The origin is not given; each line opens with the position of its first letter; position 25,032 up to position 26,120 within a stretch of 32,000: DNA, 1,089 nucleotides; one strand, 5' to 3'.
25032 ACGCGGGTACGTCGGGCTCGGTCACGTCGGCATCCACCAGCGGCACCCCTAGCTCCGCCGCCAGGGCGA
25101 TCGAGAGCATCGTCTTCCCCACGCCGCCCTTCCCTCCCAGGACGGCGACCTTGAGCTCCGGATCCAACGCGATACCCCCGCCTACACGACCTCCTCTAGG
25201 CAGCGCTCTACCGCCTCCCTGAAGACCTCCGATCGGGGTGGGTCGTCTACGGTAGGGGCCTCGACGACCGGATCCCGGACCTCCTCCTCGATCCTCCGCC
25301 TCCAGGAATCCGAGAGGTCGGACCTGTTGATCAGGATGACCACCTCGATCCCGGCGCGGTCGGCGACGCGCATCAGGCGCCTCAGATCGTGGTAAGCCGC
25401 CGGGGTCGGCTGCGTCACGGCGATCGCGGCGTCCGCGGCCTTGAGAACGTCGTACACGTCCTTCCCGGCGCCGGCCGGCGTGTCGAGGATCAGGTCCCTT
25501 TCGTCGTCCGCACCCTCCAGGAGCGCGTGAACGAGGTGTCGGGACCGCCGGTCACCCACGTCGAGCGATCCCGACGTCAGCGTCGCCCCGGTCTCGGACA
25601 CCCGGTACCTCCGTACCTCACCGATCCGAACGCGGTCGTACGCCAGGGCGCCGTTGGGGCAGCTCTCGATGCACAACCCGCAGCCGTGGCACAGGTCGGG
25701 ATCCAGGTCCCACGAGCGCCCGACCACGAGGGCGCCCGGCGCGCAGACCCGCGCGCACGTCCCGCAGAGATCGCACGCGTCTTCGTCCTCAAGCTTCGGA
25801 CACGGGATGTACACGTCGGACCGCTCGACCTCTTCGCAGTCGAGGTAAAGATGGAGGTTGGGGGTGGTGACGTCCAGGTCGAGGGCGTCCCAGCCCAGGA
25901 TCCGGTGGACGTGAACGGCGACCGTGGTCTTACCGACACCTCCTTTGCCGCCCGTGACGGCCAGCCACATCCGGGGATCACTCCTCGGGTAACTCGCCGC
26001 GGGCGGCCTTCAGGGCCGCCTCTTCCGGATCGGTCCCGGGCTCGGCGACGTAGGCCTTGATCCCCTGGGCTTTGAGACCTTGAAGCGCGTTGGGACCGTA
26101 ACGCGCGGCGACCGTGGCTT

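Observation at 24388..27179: Six-gene translationally coupled operon (DUF5320-like, ferredoxin, Zn-ribbon/RGG, NifX-like, two MinD-ferredoxin ATPases) with no assigned function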

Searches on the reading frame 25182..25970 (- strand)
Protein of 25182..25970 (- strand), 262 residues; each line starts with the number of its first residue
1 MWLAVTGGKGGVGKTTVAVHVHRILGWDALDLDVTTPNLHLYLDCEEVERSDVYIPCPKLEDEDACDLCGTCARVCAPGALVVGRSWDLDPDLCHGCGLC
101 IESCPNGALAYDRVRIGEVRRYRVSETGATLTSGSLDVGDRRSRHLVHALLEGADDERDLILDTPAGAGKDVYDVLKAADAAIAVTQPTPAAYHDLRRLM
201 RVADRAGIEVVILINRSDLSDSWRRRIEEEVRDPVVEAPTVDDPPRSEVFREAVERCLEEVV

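Call 4: search_protein_families(library=pfam, proteins=[window:25182-25970:-], max_evalue=0.01)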
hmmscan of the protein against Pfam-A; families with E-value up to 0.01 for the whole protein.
window:25182-25970:- (262 aa): 19 families
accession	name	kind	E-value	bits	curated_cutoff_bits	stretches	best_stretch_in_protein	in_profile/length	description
PF00037.32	Fer4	-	5.9e-12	45.3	21.1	2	89-109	3-23/24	4Fe-4S binding domain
PF12837.12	Fer4_6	-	2e-10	40.5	25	2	90-109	5-24/24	4Fe-4S binding domain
PF10609.15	ParA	-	2.5e-09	37.3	27.1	1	3-48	6-56/246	NUBPL iron-transfer P-loop NTPase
PF13237.11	Fer4_10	-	2.1e-08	34.4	25.5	1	89-111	4-28/53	4Fe-4S dicluster domain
PF01656.29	CbiA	-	6.6e-08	33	25.4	1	3-231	1-100/125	CobQ/CobB/MinD/ParA nucleotide binding domain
PF12838.12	Fer4_7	-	9.5e-08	32.8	27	1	66-108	2-52/52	4Fe-4S dicluster domain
PF13484.11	Fer4_16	-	9.9e-07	29.9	30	1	94-124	2-34/66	4Fe-4S double cluster binding domain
PF14697.11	Fer4_21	-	2.3e-05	24.9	35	1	62-106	4-53/59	4Fe-4S dicluster domain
PF12800.12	Fer4_4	-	0.00011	22.7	24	1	91-107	1-17/17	4Fe-4S binding domain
PF13614.12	AAA_31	-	0.00018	21.9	27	0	4-23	5-24/177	AAA domain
PF13187.11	Fer4_9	-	0.00022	21.6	27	1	65-108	1-51/52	4Fe-4S dicluster domain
PF12798.12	Fer4_3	-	0.00027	22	27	1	94-108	1-15/15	4Fe-4S binding domain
PF12797.12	Fer4_2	-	0.00061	20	24.5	0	90-105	6-21/22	4Fe-4S binding domain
PF00009.33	GTP_EFTU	-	0.00064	19.8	26.5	1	161-237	73-152/188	Elongation factor Tu GTP binding domain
PF09140.17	MipZ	-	0.0027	17.5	20.7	0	5-60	5-67/262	ATPase MipZ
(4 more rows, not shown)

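Call 6: search_protein_families(library=ncbifam, proteins=[window:25182-25970:-], max_evalue=0.01)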
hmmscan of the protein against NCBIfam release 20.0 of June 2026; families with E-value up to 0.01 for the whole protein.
window:25182-25970:- (262 aa): 51 families (the best 25 are shown)
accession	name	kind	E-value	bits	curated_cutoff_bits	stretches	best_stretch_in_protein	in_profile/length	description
TIGR01969.1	minD_arch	subfamily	5.9e-13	48.6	201.75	2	148-245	100-195/251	cell division ATPase MinD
NF041546.1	ParA_partition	equivalog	3.8e-10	39.7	180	2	146-235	66-160/203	ParA family partition ATPase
TIGR01968.1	minD_bact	equivalog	1.4e-08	34.5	212.9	1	155-217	109-173/261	septum site-determining protein MinD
NF041136.1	MrpORP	equivalog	1e-07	31.6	450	1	3-47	8-57/365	iron-sulfur cluster carrier protein MrpORP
NF041836.1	rnfB_Methano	equivalog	2.4e-07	30.5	445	1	66-113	143-192/265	Rnf electron transport complex subunit RnfB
TIGR03371.1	cellulose_yhjQ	equivalog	2.7e-07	30.3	157.85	1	144-220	100-181/246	cellulose biosynthesis protein BcsQ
NF005505.0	PRK07118.1-4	equivalog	4.1e-07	29.8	378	1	66-113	143-192/265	Fe-S cluster domain-containing protein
NF038196.1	ferrodoxin_EFR1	subfamily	1.2e-06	28.7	75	1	61-116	181-236/242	EFR1 family ferrodoxin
NF058577.1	FdxA_fam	equivalog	1.2e-06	28.6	65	1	63-108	6-52/52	4Fe-4S ferredoxin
NF040864.1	HgcB_ferredoxin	equivalog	1.2e-06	28.3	99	1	88-130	10-52/93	mercury methylation ferredoxin HgcB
TIGR02179.1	PorD_KorD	subfamily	1.4e-06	28.3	60.05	1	62-110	23-73/78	2-oxoacid:acceptor oxidoreductase, delta subunit, pyruvate/2-ketoisovalerate family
NF045874.1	Vhu_polyferre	exception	3.3e-06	26.1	600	1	63-116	264-316/381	F420-non-reducing hydrogenase associated-polyferredoxin VhuB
NF040770.1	hetero_SS_HdrA2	exception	6.3e-06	24.6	1100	1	62-111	575-625/777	CoB-CoM heterodisulfide reductase HdrA2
NF040684.1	PorD_Arch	equivalog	8.1e-06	25.8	120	1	62-110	30-80/85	pyruvate synthase subunit PorD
NF006221.0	PRK08348.1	subfamily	1.2e-05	25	124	1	90-150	42-98/136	NADH-plastoquinone oxidoreductase subunit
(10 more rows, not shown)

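Call 9: find_homologous_proteins(query=window:25182-25970:-)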
Query window:25182-25970:- (262 aa): 55 proteins with E <= 0.001 among 3428 candidates.
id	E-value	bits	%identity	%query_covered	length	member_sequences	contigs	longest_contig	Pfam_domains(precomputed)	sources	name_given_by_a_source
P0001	1.8e-172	590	100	100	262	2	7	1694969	PF10609.16,PF01656.30,PF12837.13,PF00037.33,PF13484.12,PF12838.13,PF13237.12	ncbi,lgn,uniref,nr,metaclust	ncbi:4Fe-4S binding protein [Methanopyrus kandleri]|uniref:MinD superfamily P-loop ATPase containing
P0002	1.0e-157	542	91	100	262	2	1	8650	PF14697.12,PF10609.16,PF01656.30,PF12837.13,PF00037.33,PF13484.12,PF12838.13,PF13237.12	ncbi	ncbi:4Fe-4S binding protein [Methanopyrus sp.]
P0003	2.2e-147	508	85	100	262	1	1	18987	PF14697.12,PF10609.16,PF01656.30,PF12837.13,PF00037.33,PF13484.12,PF12838.13,PF13237.12,PF13187.12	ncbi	ncbi:4Fe-4S binding protein [Methanopyrus sp.]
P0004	7.7e-118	411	89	77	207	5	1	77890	PF14697.12,PF01656.30,PF12837.13,PF00037.33,PF13484.12,PF12838.13,PF13237.12,PF12800.13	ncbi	ncbi:4Fe-4S binding protein [Methanopyrus sp.]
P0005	2.6e-105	370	63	93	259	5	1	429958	PF14697.12,PF10609.16,PF12837.13,PF12798.13,PF13484.12,PF12838.13,PF13534.12,PF12800.13,PF01656.30,PF12797.13,PF00037.33,PF13237.12,PF13183.12,PF13187.12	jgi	-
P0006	2.7e-103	363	62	93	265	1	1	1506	PF14697.12,PF10609.16,PF12837.13,PF12798.13,PF13484.12,PF12838.13,PF12800.13,PF01656.30,PF12797.13,PF00037.33,PF13237.12,PF13183.12,PF13187.12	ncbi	ncbi:MAG: 4Fe-4S binding protein [Euryarchaeota archaeon]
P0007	8.7e-101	355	64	99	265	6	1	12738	PF14697.12,PF10609.16,PF12837.13,PF12798.13,PF13484.12,PF12838.13,PF12800.13,PF01656.30,PF12797.13,PF00037.33,PF13237.12,PF13183.12,PF13187.12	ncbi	-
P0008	5.6e-65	238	49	98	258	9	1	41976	PF12837.13,PF12798.13,PF13484.12,PF12838.13,PF13534.12,PF01656.30,PF12797.13,PF00037.33,PF25160.2,PF13237.12,PF13183.12,PF13187.12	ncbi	-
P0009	1.7e-61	226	48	98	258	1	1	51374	PF14697.12,PF12837.13,PF12798.13,PF13484.12,PF12838.13,PF01656.30,PF12797.13,PF00037.33,PF25160.2,PF13237.12,PF13183.12,PF13187.12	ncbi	-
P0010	2.4e-29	121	31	91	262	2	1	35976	PF14697.12,PF10609.16,PF12837.13,PF12798.13,PF13484.12,PF12838.13,PF13534.12,PF12800.13,PF01656.30,PF12797.13,PF13614.13,PF00037.33,PF13237.12,PF13183.12,PF13187.12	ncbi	-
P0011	1.4e-23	102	33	74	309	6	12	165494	PF00142.25,PF10609.16,PF01656.30,PF12797.13,PF13614.13,PF12837.13,PF00037.33,PF09140.18,PF06564.19,PF12838.13,PF02374.22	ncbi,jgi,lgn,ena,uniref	ncbi:MAG: P-loop NTPase [Desulfoprunum sp.]|jgi:MinD superfamily P-loop ATPase|uniref:P-loop NTPase 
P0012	4.0e-23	100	33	73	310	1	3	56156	PF00142.25,PF14697.12,PF10609.16,PF12837.13,PF13484.12,PF12838.13,PF02374.22,PF01656.30,PF12797.13,PF13614.13,PF00037.33,PF09140.18,PF06564.19,PF03308.23,PF13187.12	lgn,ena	-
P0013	1.8e-22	98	29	78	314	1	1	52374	PF00142.25,PF14697.12,PF10609.16,PF12837.13,PF12838.13,PF02374.22,PF01656.30,PF12797.13,PF13614.13,PF00037.33,PF09140.18,PF06564.19,PF03308.23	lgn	-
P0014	1.1e-21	96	31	88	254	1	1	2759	PF14697.12,PF10609.16,PF01656.30,PF12797.13,PF12837.13,PF00037.33,PF13484.12,PF12838.13,PF25160.2,PF13237.12,PF13187.12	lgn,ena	-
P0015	1.1e-21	96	32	84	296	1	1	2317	PF14697.12,PF10609.16,PF01656.30,PF12797.13,PF13614.13,PF12837.13,PF00037.33,PF12838.13,PF13237.12,PF13187.12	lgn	-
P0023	1.0e-17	83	29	90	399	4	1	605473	PF14697.12,PF10609.16,PF01656.30,PF13614.13,PF12837.13,PF00037.33,PF09140.18,PF13484.12,PF12838.13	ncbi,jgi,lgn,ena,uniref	ncbi:P-loop NTPase [Nitratidesulfovibrio sp.]|uniref:nucleotide-binding protein n=1 Tax=Nitratidesul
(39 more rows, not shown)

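Call 14: find_encoding_contigs(protein=P0023, flank=6000, max_places=2)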
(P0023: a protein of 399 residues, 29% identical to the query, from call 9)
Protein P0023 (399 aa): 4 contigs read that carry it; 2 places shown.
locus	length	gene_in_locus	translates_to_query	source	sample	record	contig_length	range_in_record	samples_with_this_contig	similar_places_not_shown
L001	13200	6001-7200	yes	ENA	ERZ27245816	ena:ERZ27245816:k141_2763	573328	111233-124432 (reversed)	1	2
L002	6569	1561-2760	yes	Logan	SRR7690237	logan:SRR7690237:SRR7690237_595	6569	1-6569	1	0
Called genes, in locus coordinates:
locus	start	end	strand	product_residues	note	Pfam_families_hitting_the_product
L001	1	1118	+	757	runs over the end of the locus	-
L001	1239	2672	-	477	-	PF01656:CbiA, PF02374:ArsA_ATPase (faint), PF09140:MipZ (weak), PF10609:ParA, PF13614:AAA_31, PF02579:Nitro_FeMo-Co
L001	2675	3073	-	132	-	PF02579:Nitro_FeMo-Co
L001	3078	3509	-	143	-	-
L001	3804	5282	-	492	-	PF00989:PAS, PF08448:PAS_4, PF13188:PAS_8 (weak), PF13426:PAS_9, PF00158:Sigma54_activat, PF14532:Sigma54_activ_2, PF07728:AAA_5 (faint), PF25601:AAA_lid_14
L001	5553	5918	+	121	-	PF17253:DUF5320 (weak)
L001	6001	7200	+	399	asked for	PF01656:CbiA, PF09140:MipZ (weak), PF10609:ParA, PF13614:AAA_31, PF12837:Fer4_6 (faint), PF14697:Fer4_21 (weak), PF12838:Fer4_7 (weak), PF00037:Fer4, +1 more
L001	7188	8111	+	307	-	PF01656:CbiA (faint), PF10609:ParA (faint), PF13187:Fer4_9 (faint), PF12837:Fer4_6 (weak), PF13237:Fer4_10 (weak), PF12838:Fer4_7 (weak), PF14697:Fer4_21 (weak), PF00037:Fer4 (weak), +2 more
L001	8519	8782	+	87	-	-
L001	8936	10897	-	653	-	PF00009:GTP_EFTU, PF03144:GTP_EFTU_D2, PF25461:Beta-barrel_SelB, PF09106:WHD_2nd_SelB, PF09107:WHD_3rd_SelB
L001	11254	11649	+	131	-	PF01894:YjbQ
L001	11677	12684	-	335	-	PF01210:NAD_Gly3P_dh_N, PF02558:ApbA (weak), PF03807:F420_oxidored, PF07479:NAD_Gly3P_dh_C, PF20618:GPD_NAD_C_bact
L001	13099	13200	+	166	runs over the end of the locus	PF13404:HTH_AsnC-type (weak), PF13412:HTH_24 (weak), PF22451:NirdL-like_HTH, PF17805:AsnC_trans_reg2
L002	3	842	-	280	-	?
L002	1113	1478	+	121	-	PF17253:DUF5320 (weak)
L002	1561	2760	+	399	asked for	PF01656:CbiA, PF09140:MipZ (weak), PF10609:ParA, PF13614:AAA_31, PF12837:Fer4_6 (faint), PF14697:Fer4_21 (weak), PF12838:Fer4_7 (weak), PF00037:Fer4, +1 more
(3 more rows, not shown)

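Call 15: find_encoding_contigs(protein=P0005, flank=6000, max_places=2)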
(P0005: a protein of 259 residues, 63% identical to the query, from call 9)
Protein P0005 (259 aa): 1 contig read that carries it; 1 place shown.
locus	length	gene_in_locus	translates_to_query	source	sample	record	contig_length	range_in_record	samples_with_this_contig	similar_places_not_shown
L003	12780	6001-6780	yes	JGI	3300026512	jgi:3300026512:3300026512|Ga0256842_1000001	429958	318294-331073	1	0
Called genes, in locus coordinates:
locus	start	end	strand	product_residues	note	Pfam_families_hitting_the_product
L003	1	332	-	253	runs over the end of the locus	PF20703:nSTAND1 (weak), PF00005:ABC_tran, PF13304:AAA_21 (weak)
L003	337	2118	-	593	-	PF00528:BPD_transp_1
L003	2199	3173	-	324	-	PF12849:PBP_like_2, PF12727:PBP_like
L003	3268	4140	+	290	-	-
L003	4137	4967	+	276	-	PF02540:NAD_synthase (faint), PF02568:ThiI (weak), PF06508:QueC (faint)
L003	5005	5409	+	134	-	-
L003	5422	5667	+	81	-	PF23458:DUF7130 (weak), PF27353:MJ0401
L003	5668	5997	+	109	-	PF02579:Nitro_FeMo-Co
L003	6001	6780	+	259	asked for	PF01656:CbiA, PF12838:Fer4_7 (weak), PF00037:Fer4, PF12837:Fer4_6, PF13187:Fer4_9 (weak), PF14697:Fer4_21, PF00037:Fer4, PF12837:Fer4_6, +8 more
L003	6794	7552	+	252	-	PF01656:CbiA (weak), PF10609:ParA (weak), PF13614:AAA_31 (faint), PF13484:Fer4_16 (faint), PF12838:Fer4_7 (faint), PF13187:Fer4_9 (faint), PF14697:Fer4_21 (faint), PF00037:Fer4 (weak), +3 more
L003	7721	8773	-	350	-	PF00009:GTP_EFTU, PF01926:MMR_HSR1, PF02421:FeoB_N (weak), PF03193:RsgA_GTPase (faint), PF10662:PduV-EutP (faint)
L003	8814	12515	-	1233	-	PF02514:CobN-Mg_chel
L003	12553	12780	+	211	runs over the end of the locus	-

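Call 16: find_encoding_contigs(protein=P0008, flank=6000, max_places=2)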
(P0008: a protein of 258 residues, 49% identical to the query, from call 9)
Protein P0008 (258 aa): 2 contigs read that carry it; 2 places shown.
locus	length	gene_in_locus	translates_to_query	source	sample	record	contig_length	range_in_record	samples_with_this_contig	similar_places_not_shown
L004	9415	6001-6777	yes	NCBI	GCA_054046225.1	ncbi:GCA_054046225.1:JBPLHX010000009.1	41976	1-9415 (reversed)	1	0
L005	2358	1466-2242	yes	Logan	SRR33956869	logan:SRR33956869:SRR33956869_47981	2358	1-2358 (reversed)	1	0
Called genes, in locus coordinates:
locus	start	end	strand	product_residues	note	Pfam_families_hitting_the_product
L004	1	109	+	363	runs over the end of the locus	PF00374:NiFeSe_Hases (weak)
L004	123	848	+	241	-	PF14697:Fer4_21 (faint), PF00037:Fer4 (faint), PF01058:Oxidored_q6, PF12797:Fer4_2 (faint), PF12837:Fer4_6 (faint), PF13237:Fer4_10, PF12838:Fer4_7, PF13187:Fer4_9, +1 more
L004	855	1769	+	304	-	PF04422:FrhB_FdhB_N, PF04432:FrhB_FdhB_C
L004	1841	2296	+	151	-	-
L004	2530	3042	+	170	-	PF09171:AGOG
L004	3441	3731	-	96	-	-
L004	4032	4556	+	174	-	-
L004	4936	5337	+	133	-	PF14528:LAGLIDADG_3 (weak), PF00961:LAGLIDADG_1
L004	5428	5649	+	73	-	PF27353:MJ0401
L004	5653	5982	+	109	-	PF02579:Nitro_FeMo-Co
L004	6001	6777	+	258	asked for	PF01656:CbiA (weak), PF13183:Fer4_8 (faint), PF00037:Fer4 (weak), PF13237:Fer4_10, PF12838:Fer4_7, PF13187:Fer4_9 (weak), PF00037:Fer4, PF12837:Fer4_6 (weak), +5 more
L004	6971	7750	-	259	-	-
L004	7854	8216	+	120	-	PF02311:AraC_binding (weak), PF07883:Cupin_2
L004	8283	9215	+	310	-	PF01171:ATP_bind_3, PF03054:tRNA_Me_trans (weak), PF16503:zn-ribbon_14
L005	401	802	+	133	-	PF14528:LAGLIDADG_3 (weak), PF00961:LAGLIDADG_1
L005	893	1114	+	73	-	PF27353:MJ0401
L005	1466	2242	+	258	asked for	PF01656:CbiA (weak), PF13183:Fer4_8 (faint), PF00037:Fer4 (weak), PF13237:Fer4_10, PF12838:Fer4_7, PF13187:Fer4_9 (weak), PF00037:Fer4, PF12837:Fer4_6 (weak), +5 more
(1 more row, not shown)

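Call 26: search_solved_structures(query=window:25182-25970:-, max_evalue=0.01)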
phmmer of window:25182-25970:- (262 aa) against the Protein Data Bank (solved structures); distinct sequences matched with E-value up to 0.01: 44.
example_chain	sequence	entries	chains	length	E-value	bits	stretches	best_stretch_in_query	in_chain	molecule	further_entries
9sw6_G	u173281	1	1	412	5.7e-14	55.5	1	62-118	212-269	Polyferredoxin protein MvhB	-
7np8_A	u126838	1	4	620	1.7e-11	47.4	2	56-109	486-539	Coenzyme F420-dependent sulfite reductase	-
9eri_B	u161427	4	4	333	2.5e-09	40.2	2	66-109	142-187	Na(+)-translocating ferredoxin:NAD(+) oxidoreductase complex subunit B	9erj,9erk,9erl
7npa_A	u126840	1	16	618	3.1e-09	40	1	61-107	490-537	Coenzyme F420-dependent sulfite reductase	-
9sfi_O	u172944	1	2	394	6.9e-08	35.5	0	62-109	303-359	Ferredoxin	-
9tn7_A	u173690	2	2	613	1.8e-07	34.1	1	55-108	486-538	Coenzyme F420 hydrogenase/dehydrogenase beta subunit domain protein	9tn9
1g3q_A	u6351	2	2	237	2.2e-07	33.9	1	151-253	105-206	CELL DIVISION INHIBITOR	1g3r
1ion_A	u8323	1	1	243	3.1e-07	33.4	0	159-254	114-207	PROBABLE CELL DIVISION INHIBITOR MIND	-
5t5i_G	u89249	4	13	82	1.2e-06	31.4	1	90-115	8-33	Tungsten formylmethanofuran dehydrogenase subunit fwdG | Tungsten formylmethanofuran dehydrogenase, subunit G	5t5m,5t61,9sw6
8rvu_a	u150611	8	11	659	1.9e-06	30.8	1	56-114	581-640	H(2):CoB-CoM heterodisulfide,ferredoxin reductase subunit A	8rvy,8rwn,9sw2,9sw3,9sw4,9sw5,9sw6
8rvv_A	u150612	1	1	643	2e-06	30.7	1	56-114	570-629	H(2):CoB-CoM heterodisulfide,ferredoxin reductase subunit A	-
9sfi_U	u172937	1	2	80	2.6e-06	30.4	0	90-109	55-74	4Fe-4S binding protein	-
7bkb_K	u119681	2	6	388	3.6e-06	29.9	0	88-126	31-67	Formylmethanofuran dehydrogenase, subunit F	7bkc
6riq_C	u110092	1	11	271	4.9e-06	29.5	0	3-47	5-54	Site-determining protein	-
5t5i_F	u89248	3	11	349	1.1e-05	28.3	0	61-117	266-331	Tungsten formylmethanofuran dehydrogenase subunit fwdF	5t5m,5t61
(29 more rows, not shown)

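Call 28: find_related_loci(query=A1, collection=genome_contigs, flank=6000)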
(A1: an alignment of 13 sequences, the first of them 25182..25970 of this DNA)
Query A1 (262 aa) in genome_contigs; peptide patterns used: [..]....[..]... (x = any residue, [..] = any of these).
600 stretches matched a pattern (row limit reached: there are more); 108 encode a relative of the query (tblastn E <= 1e-3); the best 80 are kept; 80 distinct loci.
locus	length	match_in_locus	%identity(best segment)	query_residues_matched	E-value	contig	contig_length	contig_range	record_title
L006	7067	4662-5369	37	1-236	3e-40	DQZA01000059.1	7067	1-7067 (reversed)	MAG TPA_asm: Desulfobacteraceae bacterium isolate HyVt-17 Ga0136651_10005360, whole genome shotgun sequence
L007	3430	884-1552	37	3-222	3e-39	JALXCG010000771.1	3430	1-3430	MAG: Gemmatimonadetes bacterium isolate T2_metabat2_scaf2bin.146 T2_NODE_71938_length_3430_cov_2.294278, whole genome sh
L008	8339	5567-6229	37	1-221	8e-36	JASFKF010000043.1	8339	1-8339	MAG: Syntrophobacterales bacterium isolate D0608U48metaG_Bin_309 D0608U48metaG_FD_scaffold_271_c1, whole genome shotgun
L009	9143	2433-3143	34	1-235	5e-35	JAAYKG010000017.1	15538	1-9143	MAG: Armatimonadota bacterium isolate AS10tlH2TH_387 15925_AS10, whole genome shotgun sequence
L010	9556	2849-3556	33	1-236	1e-34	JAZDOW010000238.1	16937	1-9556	MAG: Pseudomonadota bacterium isolate MEGAHIT-group-0.800 k141_10168976, whole genome shotgun sequence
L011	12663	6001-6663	37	1-221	2e-34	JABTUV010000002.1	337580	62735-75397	MAG: bacterium isolate H5_UNCL2 seq002, whole genome shotgun sequence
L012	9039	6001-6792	32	1-236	4e-34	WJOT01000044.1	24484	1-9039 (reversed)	MAG: Clostridia bacterium isolate 1244-F3-H4-B3 F3H4_C72, whole genome shotgun sequence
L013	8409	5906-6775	32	1-221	2e-33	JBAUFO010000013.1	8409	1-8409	MAG: Candidatus Zixiibacteriota bacterium isolate MFD13088_ilm_asm_bin32 k127_212763, whole genome shotgun sequence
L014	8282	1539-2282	31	1-229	3e-33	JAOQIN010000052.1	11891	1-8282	MAG: Candidatus Methanoxibalbensis ujae isolate NA091.008_2 NODE_52, whole genome shotgun sequence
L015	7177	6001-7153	35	1-221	2e-33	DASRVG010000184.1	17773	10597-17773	MAG TPA_asm: Clostridia bacterium isolate SMAG_U9083 k141_103841, whole genome shotgun sequence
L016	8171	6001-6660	32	1-221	3e-33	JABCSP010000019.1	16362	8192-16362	MAG: Candidatus Thorarchaeota archaeon isolate HM4_26_B25 NODE_1050_length_16362_cov_0.402033, whole genome shotgun sequ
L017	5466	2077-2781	31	1-236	8e-33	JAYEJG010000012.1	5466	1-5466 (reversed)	MAG: Thermoplasmatota archaeon isolate MAG170 MAG170_15, whole genome shotgun sequence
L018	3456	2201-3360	32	1-236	1e-32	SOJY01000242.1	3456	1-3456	MAG: Candidatus Bathyarchaeum sp. isolate E44_bin4 NODE_20444_length_3456_cov_3.159953, whole genome shotgun sequence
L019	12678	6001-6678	33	1-221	2e-32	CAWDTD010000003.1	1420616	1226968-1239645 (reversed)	MAG: uncultured delta proteobacterium isolate MFD03726.bin.2.121 genome assembly, contig: contig_15036, whole genome sho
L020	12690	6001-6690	33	1-229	3e-32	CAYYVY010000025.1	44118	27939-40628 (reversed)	MAG TPA_asm: uncultured Anaerolineaceae bacterium isolate SRP214966_co2_133 genome assembly, contig: NODE_893_length_441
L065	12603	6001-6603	30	30-229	2e-24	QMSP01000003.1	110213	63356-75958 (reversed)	MAG: Thermoprotei archaeon isolate B12_G16 B12_Guay16_scaffold_00019, whole genome shotgun sequence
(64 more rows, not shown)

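Call 61: find_encoding_contigs(protein=P0003, flank=5000, max_places=1)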
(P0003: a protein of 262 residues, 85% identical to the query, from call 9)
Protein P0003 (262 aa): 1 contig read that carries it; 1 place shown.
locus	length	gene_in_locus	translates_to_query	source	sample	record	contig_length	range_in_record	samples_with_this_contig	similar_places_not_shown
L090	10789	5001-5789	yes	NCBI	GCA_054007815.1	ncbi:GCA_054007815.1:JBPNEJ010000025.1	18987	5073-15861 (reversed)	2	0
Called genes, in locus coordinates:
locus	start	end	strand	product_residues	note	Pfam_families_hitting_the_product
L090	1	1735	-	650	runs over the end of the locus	PF01926:MMR_HSR1, PF02421:FeoB_N, PF17910:FeoB_Cyto, PF07670:Gate, PF07664:FeoB_C, PF07670:Gate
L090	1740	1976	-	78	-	PF04023:FeoA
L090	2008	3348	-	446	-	PF02629:CoA_binding, PF13380:CoA_binding_2, PF13607:Succ_CoA_lig, PF19045:Ligase_CoA_2 (weak)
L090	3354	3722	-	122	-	PF00571:CBS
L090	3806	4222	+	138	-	-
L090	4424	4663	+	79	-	PF23458:DUF7130 (weak), PF27353:MJ0401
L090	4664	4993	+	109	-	PF02579:Nitro_FeMo-Co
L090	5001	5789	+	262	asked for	PF01656:CbiA, PF10609:ParA (faint), PF13187:Fer4_9 (faint), PF13484:Fer4_16 (faint), PF12837:Fer4_6 (faint), PF12838:Fer4_7 (weak), PF14697:Fer4_21 (weak), PF00037:Fer4, +1 more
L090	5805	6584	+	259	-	PF01656:CbiA (weak), PF10609:ParA (weak), PF12838:Fer4_7 (faint), PF13484:Fer4_16 (faint), PF00037:Fer4 (weak), PF12797:Fer4_2 (faint), PF12837:Fer4_6 (faint), PF13237:Fer4_10 (faint)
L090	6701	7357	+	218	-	-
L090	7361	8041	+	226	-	PF08745:PIN_5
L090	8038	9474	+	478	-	PF02776:TPP_enzyme_N, PF00205:TPP_enzyme_M, PF02775:TPP_enzyme_C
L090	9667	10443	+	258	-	PF02021:UPF0102, PF04471:Mrr_cat (faint)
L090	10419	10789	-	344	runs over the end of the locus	-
